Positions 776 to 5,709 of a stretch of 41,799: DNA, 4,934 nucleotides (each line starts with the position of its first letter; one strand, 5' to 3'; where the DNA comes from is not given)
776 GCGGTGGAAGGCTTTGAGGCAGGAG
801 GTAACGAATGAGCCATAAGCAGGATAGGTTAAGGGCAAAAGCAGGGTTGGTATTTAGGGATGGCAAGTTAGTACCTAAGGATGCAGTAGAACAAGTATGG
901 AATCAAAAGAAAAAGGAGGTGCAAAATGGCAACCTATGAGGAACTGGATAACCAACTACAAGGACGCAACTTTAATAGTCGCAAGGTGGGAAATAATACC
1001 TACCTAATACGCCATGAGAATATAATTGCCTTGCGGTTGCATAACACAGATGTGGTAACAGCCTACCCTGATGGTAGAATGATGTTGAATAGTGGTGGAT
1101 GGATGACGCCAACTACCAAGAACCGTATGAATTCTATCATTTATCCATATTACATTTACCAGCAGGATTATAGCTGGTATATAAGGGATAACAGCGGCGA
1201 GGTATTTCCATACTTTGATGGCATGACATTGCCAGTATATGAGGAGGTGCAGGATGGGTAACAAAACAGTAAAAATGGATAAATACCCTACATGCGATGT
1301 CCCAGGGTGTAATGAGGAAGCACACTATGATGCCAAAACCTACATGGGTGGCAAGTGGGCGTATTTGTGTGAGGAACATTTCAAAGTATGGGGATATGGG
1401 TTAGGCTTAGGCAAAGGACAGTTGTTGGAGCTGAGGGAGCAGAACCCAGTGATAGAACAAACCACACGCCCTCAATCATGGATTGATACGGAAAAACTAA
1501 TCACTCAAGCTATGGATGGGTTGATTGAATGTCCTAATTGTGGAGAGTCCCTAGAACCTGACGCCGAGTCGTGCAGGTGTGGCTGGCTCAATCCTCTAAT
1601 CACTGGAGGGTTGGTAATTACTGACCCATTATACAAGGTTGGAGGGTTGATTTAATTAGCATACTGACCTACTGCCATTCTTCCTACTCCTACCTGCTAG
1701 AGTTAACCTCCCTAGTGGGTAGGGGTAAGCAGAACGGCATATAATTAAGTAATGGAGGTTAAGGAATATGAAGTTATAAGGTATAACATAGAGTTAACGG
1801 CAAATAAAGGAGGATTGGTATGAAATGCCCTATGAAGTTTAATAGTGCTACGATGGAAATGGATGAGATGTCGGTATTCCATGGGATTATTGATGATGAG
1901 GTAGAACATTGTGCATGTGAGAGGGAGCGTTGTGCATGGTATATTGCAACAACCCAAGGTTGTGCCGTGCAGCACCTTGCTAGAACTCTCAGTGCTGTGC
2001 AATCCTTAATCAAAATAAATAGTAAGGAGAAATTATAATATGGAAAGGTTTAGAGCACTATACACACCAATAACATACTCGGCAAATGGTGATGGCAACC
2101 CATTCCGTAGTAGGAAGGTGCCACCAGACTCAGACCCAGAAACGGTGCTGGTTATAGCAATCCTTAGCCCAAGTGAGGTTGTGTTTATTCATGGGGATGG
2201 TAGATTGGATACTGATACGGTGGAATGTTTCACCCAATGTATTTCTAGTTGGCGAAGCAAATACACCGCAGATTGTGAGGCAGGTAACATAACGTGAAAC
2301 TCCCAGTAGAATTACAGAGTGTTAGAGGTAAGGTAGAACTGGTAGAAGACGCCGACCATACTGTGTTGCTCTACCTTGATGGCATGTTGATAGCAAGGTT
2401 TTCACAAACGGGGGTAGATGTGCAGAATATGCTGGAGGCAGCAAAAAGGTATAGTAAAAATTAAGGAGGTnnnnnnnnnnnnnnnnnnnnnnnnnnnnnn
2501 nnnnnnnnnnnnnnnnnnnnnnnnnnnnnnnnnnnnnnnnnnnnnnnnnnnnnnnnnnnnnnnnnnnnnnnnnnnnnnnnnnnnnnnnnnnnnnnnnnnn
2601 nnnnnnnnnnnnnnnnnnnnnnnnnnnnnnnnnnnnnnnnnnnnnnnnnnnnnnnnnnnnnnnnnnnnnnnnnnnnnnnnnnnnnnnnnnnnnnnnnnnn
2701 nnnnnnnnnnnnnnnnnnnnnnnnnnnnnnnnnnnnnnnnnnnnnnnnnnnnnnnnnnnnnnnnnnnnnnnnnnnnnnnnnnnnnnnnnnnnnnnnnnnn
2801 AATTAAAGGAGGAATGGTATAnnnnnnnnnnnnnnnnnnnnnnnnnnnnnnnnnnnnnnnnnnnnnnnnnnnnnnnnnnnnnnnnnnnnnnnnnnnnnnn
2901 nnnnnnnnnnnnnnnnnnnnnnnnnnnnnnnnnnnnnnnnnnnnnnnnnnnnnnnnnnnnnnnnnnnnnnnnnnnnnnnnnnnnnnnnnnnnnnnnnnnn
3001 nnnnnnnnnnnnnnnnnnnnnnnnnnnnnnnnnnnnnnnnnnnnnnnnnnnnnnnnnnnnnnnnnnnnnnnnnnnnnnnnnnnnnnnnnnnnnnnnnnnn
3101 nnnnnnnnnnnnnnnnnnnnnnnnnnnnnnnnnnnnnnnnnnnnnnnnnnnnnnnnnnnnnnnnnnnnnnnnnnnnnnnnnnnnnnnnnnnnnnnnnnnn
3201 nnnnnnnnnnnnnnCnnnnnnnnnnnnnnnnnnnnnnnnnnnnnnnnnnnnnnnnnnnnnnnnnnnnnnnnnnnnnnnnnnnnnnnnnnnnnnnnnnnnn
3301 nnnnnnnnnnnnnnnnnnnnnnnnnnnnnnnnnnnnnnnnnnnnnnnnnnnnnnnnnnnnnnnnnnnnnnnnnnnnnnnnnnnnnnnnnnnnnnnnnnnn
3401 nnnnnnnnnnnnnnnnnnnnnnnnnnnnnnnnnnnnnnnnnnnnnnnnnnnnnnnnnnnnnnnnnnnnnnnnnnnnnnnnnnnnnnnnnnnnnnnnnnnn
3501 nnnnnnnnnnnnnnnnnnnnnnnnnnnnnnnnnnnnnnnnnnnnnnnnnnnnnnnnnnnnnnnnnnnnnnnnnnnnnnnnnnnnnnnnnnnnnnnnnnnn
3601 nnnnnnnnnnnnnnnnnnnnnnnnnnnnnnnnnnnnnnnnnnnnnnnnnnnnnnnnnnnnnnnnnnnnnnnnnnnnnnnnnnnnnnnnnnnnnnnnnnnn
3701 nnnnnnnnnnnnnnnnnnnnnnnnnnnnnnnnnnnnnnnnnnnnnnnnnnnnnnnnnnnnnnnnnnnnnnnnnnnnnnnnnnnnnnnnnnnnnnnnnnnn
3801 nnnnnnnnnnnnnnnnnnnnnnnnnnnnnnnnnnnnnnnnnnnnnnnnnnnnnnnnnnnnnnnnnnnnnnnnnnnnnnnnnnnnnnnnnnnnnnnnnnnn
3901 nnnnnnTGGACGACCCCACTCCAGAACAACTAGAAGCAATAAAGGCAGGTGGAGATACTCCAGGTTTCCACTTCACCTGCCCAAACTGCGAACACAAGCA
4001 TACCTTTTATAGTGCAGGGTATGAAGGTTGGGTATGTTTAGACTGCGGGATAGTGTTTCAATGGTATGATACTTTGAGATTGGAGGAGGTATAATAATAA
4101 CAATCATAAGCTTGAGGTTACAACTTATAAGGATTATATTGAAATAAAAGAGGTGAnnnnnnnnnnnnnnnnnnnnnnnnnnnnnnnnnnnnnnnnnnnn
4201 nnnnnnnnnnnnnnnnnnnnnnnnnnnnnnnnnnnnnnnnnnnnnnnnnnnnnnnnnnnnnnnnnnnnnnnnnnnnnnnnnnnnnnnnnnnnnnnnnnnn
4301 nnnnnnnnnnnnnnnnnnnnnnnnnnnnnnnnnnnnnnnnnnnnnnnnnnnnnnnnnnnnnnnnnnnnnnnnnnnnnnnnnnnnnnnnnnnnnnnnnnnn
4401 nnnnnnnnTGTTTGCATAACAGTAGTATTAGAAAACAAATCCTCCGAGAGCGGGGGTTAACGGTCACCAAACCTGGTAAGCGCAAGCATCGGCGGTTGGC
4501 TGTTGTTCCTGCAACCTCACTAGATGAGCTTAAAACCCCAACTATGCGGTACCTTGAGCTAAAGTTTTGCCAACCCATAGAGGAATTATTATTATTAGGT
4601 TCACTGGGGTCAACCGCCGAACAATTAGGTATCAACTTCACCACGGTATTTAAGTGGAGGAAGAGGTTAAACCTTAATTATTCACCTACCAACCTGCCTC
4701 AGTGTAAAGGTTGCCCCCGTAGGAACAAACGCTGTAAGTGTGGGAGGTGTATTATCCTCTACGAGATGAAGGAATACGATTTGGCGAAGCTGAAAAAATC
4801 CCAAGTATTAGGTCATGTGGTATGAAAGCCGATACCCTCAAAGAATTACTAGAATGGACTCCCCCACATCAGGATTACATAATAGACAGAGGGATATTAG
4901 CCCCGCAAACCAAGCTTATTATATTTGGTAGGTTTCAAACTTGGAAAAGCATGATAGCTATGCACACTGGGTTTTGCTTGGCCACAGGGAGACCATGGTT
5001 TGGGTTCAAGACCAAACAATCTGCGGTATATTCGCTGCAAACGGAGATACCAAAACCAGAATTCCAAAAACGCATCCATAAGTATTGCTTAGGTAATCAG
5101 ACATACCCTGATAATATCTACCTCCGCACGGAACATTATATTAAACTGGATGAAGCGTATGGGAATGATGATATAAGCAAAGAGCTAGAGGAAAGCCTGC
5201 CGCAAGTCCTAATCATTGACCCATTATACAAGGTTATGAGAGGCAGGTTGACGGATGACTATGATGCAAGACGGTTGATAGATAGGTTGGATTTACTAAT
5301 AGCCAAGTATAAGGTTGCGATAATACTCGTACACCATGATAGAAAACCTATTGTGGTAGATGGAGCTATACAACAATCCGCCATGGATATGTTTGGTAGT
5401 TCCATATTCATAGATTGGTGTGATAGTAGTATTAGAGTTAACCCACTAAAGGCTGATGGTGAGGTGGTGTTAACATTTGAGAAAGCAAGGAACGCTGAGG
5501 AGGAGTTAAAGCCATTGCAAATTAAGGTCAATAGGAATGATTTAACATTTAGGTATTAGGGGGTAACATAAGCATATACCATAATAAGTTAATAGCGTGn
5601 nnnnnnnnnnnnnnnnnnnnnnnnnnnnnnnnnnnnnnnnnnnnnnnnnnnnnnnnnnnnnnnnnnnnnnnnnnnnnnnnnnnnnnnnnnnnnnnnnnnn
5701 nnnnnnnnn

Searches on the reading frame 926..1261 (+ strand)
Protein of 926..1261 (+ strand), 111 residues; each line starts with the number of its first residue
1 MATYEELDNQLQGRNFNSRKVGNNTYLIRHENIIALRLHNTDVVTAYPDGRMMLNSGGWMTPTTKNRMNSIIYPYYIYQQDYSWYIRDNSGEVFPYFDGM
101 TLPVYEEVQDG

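Call 57: search_protein_families(library=pfam, proteins=[window:926-1261:+], max_evalue=0.01)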
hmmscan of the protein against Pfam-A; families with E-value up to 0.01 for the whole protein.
window:926-1261:+ (111 aa): 1 family
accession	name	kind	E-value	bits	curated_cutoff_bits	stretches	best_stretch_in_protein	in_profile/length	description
PF23790.1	Kyano_Gp96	-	3.7e-11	43.6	27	1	23-102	21-109/110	Kyanoviridae Gp96 protein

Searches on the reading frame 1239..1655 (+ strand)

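Call 57: search_protein_families(library=pfam, proteins=[window:1239-1655:+], max_evalue=0.01)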
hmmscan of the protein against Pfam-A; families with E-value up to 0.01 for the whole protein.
window:1239-1655:+ (138 aa): 2 families
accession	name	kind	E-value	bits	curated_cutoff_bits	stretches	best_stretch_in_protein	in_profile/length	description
PF13248.11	Zn_ribbon_3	-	0.00034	20.4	27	1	96-113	3-20/26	zinc-ribbon domain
PF13240.11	Zn_Ribbon_1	-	0.0026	18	25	1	98-112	2-16/23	zinc-ribbon domain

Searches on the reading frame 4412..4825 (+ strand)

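Call 57: search_protein_families(library=pfam, proteins=[window:4412-4825:+], max_evalue=0.01)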
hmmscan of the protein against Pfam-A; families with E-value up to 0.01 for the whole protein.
window:4412-4825:+ (137 aa): 1 family
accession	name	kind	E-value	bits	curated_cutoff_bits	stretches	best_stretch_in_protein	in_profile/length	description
PF13384.12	HTH_23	-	0.0037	17.5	24.6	0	68-87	23-42/50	Homeodomain-like domain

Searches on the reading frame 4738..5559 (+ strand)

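Call 57: search_protein_families(library=pfam, proteins=[window:4738-5559:+], max_evalue=0.01)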
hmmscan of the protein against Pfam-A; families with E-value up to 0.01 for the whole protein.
window:4738-5559:+ (273 aa): 1 family
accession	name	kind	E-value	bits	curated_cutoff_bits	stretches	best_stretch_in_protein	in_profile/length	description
PF13481.12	AAA_25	-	7.1e-27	94.7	27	1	34-203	11-192/195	AAA domain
